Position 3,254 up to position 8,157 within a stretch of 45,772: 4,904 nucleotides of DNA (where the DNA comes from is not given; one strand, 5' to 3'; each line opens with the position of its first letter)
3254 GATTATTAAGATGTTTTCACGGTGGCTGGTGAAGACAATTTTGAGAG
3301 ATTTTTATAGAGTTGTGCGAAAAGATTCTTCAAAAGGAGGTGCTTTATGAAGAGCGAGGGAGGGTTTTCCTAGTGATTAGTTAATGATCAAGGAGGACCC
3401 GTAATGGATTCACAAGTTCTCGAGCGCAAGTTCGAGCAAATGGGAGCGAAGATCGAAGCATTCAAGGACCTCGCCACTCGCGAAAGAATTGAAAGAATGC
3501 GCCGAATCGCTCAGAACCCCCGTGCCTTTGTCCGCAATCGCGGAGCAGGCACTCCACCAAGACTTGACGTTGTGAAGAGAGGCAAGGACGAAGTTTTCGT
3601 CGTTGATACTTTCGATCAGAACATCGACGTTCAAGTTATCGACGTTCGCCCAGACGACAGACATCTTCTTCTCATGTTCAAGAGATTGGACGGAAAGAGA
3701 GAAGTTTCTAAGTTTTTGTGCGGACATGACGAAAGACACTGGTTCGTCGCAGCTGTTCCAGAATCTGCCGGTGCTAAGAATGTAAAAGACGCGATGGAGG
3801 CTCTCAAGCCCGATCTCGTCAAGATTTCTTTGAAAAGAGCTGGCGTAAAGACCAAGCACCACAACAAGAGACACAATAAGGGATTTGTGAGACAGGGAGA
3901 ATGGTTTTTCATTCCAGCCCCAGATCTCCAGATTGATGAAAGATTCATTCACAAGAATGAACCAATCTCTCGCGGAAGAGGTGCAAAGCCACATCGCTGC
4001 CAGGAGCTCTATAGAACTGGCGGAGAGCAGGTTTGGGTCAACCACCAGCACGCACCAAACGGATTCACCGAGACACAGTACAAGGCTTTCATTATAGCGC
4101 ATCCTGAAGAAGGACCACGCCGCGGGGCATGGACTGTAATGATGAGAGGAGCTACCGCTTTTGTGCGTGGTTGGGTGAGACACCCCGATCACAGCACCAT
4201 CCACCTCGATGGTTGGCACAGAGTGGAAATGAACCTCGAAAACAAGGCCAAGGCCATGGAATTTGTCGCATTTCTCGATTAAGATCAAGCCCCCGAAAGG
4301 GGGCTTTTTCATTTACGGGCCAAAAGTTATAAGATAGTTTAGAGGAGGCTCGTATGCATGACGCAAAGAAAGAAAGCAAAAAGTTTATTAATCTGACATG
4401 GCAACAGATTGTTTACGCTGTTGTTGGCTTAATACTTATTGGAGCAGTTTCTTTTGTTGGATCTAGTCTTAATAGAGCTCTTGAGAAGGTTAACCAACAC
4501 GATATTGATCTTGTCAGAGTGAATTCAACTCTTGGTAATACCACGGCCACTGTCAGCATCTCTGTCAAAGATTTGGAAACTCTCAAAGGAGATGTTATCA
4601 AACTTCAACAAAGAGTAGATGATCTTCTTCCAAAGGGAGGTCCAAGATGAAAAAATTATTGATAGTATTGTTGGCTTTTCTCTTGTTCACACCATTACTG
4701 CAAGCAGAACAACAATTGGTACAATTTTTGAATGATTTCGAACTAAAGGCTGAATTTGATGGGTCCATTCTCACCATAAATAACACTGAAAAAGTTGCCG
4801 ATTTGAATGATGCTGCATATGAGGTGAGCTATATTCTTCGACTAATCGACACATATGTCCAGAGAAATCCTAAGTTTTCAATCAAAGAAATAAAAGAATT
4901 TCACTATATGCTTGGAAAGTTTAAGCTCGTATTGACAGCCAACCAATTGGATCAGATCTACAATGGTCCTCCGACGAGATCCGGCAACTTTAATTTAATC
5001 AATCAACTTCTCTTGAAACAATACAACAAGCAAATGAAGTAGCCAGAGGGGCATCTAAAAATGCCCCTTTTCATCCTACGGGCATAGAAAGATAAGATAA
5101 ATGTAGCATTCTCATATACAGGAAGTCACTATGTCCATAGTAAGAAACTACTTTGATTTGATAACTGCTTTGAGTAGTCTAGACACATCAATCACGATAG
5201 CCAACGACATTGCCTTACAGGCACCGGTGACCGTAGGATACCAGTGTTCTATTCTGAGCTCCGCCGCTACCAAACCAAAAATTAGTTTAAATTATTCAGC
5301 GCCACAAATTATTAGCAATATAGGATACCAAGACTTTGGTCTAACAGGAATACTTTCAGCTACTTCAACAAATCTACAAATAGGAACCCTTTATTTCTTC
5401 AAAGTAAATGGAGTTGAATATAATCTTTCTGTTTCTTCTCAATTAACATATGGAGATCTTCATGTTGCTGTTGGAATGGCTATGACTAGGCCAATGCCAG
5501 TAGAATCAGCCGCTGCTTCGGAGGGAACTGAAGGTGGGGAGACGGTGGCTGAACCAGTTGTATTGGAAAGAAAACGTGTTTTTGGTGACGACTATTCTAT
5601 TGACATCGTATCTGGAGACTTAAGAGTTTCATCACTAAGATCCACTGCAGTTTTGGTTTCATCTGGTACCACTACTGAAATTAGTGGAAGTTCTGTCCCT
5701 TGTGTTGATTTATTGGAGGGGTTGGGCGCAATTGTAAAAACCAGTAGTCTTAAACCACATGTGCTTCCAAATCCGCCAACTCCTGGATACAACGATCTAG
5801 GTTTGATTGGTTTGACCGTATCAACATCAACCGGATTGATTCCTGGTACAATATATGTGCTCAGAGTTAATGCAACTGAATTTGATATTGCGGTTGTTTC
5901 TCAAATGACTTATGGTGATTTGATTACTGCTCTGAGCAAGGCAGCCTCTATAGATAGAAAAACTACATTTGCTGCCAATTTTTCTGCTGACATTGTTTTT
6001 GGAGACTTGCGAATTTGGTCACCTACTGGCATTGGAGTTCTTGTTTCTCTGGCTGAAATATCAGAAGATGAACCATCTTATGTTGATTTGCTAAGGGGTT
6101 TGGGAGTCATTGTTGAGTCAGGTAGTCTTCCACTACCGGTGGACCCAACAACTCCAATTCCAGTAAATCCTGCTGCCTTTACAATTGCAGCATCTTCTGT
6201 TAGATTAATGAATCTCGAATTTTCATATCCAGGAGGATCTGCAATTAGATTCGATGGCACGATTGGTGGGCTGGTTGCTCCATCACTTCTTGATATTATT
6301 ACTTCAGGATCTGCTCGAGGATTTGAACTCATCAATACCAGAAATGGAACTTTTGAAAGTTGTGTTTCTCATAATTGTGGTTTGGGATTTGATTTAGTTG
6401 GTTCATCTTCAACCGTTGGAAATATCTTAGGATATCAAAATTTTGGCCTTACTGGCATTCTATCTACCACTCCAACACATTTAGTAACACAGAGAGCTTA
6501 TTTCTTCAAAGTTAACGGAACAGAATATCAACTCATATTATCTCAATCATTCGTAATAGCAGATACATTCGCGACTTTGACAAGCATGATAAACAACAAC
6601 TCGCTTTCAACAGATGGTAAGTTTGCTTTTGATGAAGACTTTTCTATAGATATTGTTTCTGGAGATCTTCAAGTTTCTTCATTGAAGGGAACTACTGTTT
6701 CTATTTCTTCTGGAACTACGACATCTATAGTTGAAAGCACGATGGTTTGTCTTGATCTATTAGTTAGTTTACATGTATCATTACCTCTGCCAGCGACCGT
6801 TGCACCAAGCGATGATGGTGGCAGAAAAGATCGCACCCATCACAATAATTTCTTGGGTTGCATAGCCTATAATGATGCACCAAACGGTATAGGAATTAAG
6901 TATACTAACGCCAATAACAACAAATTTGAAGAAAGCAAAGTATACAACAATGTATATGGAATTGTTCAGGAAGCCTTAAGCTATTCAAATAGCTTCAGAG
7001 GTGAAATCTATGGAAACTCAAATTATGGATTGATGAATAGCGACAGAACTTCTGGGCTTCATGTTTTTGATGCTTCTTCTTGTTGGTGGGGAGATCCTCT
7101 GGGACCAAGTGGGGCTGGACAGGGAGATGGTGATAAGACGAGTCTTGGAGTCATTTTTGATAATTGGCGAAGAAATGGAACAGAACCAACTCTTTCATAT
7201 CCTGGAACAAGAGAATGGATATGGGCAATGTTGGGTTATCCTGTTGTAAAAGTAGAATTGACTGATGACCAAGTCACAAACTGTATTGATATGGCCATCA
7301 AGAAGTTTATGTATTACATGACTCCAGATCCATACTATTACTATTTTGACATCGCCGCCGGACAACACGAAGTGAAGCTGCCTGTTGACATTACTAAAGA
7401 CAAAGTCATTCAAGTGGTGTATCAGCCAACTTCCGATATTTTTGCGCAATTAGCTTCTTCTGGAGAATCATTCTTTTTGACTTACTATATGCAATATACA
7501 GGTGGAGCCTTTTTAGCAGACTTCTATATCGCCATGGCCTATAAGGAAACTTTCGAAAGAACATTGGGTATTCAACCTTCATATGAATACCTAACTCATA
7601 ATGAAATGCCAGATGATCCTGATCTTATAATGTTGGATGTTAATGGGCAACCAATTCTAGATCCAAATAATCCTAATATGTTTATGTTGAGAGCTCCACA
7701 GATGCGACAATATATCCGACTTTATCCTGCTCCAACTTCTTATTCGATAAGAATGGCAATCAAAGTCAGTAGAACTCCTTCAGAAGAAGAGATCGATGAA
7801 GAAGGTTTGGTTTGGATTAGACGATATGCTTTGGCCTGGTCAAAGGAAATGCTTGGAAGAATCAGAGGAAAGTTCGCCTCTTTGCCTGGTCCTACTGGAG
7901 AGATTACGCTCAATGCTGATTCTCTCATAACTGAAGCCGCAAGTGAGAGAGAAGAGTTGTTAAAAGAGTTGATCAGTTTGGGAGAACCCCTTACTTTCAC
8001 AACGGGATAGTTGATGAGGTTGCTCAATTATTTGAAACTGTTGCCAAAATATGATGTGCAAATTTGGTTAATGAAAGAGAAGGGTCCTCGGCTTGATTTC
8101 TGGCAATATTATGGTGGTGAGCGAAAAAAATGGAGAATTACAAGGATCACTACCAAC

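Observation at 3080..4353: GC-rich foreign single-gene moron with its own SD, mini-uORF, palindromic upstream site and terminator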

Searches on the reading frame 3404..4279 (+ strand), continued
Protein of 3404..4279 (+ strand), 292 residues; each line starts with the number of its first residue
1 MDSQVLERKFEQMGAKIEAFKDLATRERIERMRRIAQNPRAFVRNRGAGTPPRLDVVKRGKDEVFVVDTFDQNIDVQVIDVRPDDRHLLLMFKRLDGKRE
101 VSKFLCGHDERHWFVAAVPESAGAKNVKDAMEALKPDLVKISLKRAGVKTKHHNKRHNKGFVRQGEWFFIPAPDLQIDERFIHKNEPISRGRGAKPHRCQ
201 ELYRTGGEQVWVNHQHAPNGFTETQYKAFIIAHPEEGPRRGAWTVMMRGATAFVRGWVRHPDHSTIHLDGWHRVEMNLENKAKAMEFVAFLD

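Call 100: find_encoding_contigs(protein=P0004, flank=3000, max_places=2)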
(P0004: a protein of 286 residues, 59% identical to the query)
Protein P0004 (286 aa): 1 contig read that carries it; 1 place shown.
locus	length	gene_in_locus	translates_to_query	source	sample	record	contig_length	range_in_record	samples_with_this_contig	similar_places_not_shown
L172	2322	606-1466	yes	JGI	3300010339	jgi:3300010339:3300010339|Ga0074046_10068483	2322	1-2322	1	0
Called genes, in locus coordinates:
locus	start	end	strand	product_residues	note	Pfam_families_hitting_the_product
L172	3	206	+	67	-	?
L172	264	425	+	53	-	-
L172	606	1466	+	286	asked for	-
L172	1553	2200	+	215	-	PF13643:DUF4145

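Call 101: find_encoding_contigs(protein=P0009, flank=4000, max_places=2)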
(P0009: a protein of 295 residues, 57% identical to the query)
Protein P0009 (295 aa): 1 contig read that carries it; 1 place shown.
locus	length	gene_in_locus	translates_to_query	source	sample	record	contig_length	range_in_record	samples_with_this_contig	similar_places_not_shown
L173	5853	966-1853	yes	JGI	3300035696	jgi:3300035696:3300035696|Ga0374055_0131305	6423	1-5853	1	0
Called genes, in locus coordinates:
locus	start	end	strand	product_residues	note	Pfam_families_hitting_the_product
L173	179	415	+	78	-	PF04255:DUF433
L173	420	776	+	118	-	PF18480:DUF5615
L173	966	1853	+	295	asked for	-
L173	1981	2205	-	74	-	PF07927:HicA_toxin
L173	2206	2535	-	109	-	-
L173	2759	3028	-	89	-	PF20797:HepT-like_2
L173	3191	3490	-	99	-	PF01909:NTP_transf_2 (weak), PF18765:Polbeta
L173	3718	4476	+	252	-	PF01656:CbiA, PF02374:ArsA_ATPase (weak), PF07015:VirC1 (faint), PF09140:MipZ (faint), PF10609:ParA, PF13614:AAA_31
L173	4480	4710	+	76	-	-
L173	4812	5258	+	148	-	PF01850:PIN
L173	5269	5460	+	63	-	-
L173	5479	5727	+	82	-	-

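Call 107: search_protein_representatives(alignment_id=A1)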
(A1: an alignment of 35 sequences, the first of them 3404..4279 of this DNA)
Query: 35 sequences, 275 profile positions. Proteins with E-value up to 0.001 (for the whole library): 2460; up to 1e-10: 1476; up to 1e-30: 623. The best 150 are listed.
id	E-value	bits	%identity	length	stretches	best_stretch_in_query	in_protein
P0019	5.6e-111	386.8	-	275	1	1-275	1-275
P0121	2.8e-109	381.2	-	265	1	1-275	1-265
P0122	5.1e-105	367.2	-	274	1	1-275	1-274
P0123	2.3e-103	361.8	-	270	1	1-275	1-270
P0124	6.8e-103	360.2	-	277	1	1-275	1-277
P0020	2.1e-102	358.7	-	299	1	2-275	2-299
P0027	6.1e-102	357.1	-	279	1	2-275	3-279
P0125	9.4e-102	356.5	-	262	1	1-275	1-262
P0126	1.5e-101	355.8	-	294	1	3-275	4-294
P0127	4.2e-101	354.4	-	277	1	1-275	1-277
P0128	7.3e-101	353.6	-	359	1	1-275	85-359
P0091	1.4e-100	352.6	-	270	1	6-275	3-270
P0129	9.6e-100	349.9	-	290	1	1-275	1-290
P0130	3.4e-99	348.1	-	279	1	1-275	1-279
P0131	4.7e-99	347.6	-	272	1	1-275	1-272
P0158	2.5e-92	325.6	-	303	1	3-275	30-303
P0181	4.8e-89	314.8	-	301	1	1-275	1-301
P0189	2.8e-88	312.3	-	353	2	80-275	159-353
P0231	1.6e-84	300.0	-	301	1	5-275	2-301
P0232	2.3e-84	299.5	-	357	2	86-275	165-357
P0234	2.8e-84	299.2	-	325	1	2-275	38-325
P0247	3.4e-83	295.6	-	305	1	2-275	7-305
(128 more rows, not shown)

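Call 112: search_protein_families(library=pfam, proteins=[P0128, P0189, P0232, P0234, P0158, P0247, P0181, P0231], max_evalue=0.01)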
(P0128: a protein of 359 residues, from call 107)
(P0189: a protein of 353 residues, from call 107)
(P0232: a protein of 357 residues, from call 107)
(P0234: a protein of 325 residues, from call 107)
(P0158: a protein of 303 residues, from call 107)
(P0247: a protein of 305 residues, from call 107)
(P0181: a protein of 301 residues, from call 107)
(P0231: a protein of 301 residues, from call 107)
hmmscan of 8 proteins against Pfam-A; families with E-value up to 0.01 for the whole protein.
P0128 (359 aa): 0 families

P0189 (353 aa): 0 families

P0232 (357 aa): 0 families

P0234 (325 aa): 0 families

P0158 (303 aa): 0 families

P0247 (305 aa): 0 families

P0181 (301 aa): 0 families

P0231 (301 aa): 1 family
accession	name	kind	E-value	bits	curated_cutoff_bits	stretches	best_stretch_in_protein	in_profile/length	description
PF24243.1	Phage_tail_C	-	0.00071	19.3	23.7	1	231-247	2-18/26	Phage tail tip domain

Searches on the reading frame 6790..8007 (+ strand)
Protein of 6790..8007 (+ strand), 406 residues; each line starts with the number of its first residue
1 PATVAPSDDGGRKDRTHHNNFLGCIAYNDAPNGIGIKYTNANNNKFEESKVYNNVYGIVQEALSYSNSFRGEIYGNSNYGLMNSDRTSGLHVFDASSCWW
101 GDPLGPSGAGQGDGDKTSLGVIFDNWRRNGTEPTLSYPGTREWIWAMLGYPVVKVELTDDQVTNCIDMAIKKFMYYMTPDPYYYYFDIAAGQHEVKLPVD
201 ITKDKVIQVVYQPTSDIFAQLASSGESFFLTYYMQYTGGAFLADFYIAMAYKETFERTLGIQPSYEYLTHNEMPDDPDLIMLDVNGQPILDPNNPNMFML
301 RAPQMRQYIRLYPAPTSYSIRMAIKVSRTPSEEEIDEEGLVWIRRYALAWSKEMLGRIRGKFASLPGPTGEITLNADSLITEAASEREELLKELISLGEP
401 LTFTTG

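Call 117: find_related_loci(query=window:6790-8007:+, collection=viral_contigs, flank=9000)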
Query window:6790-8007:+ (406 aa) in viral_contigs; peptide patterns used: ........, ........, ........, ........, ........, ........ (x = any residue, [..] = any of these).
22 stretches matched a pattern, but none encodes a relative of the query by tblastn (E <= 1e-3).

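Call 119: find_related_loci(query=A7, collection=metagenome_contigs, flank=9000)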
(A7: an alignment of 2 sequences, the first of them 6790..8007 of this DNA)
Query A7 (406 aa) in metagenome_contigs; peptide patterns used: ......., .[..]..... (x = any residue, [..] = any of these).
600 stretches matched a pattern, but none encodes a relative of the query by tblastn (E <= 1e-3).
